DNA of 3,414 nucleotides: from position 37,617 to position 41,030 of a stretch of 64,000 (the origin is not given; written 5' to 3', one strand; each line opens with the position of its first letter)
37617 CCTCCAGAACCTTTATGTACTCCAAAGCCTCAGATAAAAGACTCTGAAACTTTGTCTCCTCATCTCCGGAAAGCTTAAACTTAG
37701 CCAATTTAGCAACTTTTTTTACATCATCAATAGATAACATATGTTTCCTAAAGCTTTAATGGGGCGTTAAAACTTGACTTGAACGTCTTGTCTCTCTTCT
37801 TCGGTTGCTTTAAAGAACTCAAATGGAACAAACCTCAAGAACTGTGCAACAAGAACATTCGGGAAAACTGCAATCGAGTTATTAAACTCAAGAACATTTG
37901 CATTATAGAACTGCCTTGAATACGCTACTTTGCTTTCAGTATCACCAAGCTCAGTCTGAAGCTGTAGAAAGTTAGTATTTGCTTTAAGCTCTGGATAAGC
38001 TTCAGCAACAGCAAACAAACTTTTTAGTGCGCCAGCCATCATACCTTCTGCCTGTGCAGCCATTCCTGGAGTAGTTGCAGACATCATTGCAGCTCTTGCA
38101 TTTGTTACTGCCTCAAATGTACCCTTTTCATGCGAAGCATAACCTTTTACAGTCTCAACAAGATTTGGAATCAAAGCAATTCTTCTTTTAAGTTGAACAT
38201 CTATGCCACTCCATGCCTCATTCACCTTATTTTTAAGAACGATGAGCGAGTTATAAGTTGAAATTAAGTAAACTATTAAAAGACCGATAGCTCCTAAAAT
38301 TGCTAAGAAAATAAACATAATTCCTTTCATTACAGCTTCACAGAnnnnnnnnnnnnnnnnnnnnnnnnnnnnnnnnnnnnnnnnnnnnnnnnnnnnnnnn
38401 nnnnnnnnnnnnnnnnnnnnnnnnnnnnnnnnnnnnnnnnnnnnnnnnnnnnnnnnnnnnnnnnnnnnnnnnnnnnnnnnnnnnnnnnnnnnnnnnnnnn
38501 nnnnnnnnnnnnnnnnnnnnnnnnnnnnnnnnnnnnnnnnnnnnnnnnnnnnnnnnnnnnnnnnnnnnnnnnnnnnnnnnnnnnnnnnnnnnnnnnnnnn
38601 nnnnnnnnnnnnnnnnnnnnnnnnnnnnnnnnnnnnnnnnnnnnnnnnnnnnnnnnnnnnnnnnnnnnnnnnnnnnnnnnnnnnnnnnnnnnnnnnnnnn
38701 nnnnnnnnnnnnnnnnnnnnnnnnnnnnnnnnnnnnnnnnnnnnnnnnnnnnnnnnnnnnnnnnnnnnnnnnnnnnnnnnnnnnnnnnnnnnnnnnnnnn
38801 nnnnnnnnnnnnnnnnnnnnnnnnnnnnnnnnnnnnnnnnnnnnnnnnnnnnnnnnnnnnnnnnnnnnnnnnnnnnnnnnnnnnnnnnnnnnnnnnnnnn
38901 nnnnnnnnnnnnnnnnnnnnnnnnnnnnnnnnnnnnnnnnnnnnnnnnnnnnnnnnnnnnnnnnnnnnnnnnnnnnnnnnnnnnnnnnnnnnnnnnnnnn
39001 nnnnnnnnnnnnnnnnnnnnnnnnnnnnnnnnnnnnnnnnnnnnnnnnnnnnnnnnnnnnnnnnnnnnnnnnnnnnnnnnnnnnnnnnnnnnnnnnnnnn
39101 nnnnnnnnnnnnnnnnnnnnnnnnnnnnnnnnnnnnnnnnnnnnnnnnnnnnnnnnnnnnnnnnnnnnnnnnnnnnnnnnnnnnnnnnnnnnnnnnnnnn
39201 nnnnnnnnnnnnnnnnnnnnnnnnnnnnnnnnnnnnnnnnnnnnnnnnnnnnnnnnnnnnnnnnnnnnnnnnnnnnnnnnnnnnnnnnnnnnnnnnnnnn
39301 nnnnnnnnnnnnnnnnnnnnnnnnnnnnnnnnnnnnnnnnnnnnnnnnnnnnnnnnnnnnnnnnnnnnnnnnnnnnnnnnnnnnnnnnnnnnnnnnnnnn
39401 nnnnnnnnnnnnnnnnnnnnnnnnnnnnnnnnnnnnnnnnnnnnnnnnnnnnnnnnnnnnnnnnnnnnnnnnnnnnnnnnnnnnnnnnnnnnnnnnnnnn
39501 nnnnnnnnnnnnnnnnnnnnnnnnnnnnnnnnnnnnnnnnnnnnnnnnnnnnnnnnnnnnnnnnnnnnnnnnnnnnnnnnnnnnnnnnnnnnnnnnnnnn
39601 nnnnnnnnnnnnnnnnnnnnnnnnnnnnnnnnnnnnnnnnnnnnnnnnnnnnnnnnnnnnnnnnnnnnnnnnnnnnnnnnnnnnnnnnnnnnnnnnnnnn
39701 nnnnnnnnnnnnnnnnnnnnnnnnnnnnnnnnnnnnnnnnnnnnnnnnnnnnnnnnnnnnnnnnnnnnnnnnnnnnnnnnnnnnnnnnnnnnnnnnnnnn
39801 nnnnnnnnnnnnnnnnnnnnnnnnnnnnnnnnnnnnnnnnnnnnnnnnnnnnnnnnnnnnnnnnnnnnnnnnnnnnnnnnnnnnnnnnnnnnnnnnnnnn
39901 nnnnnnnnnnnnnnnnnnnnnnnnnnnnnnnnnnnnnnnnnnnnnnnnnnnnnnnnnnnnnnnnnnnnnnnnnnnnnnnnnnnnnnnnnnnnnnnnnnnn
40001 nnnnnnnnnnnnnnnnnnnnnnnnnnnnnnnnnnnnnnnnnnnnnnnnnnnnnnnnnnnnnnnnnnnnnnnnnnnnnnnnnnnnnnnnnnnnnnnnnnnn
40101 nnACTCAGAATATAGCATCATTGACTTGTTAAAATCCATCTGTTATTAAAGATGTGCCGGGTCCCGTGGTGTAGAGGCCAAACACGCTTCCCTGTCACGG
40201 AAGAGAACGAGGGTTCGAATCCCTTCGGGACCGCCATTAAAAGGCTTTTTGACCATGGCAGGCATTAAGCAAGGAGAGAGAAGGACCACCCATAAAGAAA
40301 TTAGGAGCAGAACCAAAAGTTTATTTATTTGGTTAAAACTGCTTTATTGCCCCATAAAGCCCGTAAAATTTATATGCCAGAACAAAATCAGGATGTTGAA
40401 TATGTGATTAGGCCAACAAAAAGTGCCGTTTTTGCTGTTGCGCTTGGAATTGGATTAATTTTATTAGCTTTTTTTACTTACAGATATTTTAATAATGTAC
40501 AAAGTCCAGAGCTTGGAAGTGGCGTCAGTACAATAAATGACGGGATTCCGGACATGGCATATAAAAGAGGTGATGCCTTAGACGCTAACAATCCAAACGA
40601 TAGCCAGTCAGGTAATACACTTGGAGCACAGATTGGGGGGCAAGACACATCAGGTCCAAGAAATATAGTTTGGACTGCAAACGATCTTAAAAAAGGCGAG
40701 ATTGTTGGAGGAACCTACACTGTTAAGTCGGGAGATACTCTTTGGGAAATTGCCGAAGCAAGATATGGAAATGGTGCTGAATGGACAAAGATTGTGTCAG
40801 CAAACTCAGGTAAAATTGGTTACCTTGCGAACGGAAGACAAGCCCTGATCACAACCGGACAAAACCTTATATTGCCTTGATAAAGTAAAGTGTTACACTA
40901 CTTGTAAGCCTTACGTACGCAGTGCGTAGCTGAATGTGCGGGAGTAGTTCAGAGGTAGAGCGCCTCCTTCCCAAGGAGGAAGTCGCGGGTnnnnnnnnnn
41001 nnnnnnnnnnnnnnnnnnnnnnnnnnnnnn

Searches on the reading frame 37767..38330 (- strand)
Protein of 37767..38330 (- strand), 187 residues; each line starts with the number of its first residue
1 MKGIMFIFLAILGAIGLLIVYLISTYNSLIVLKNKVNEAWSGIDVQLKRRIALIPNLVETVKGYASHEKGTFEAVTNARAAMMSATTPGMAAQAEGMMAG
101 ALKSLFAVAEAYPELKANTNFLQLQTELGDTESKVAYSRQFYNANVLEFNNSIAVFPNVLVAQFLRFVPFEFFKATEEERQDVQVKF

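Call 37: search_protein_families(library=pfam, proteins=[window:37767-38330:-], max_evalue=0.01)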
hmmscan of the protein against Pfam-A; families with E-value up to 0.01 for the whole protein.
window:37767-38330:- (187 aa): 1 family
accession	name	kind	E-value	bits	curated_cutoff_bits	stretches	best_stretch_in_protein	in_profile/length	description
PF04011.17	LemA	-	3.1e-57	193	26.2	1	39-187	1-149/149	LemA family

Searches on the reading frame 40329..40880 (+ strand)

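Call 36: search_protein_families(library=pfam, proteins=[window:40329-40880:+], max_evalue=0.01)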
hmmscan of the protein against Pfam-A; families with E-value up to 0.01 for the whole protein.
window:40329-40880:+ (183 aa): 1 family
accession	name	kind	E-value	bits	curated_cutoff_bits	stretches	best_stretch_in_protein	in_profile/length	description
PF01476.26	LysM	-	3.3e-06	27.4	20.9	1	130-162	1-28/43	LysM domain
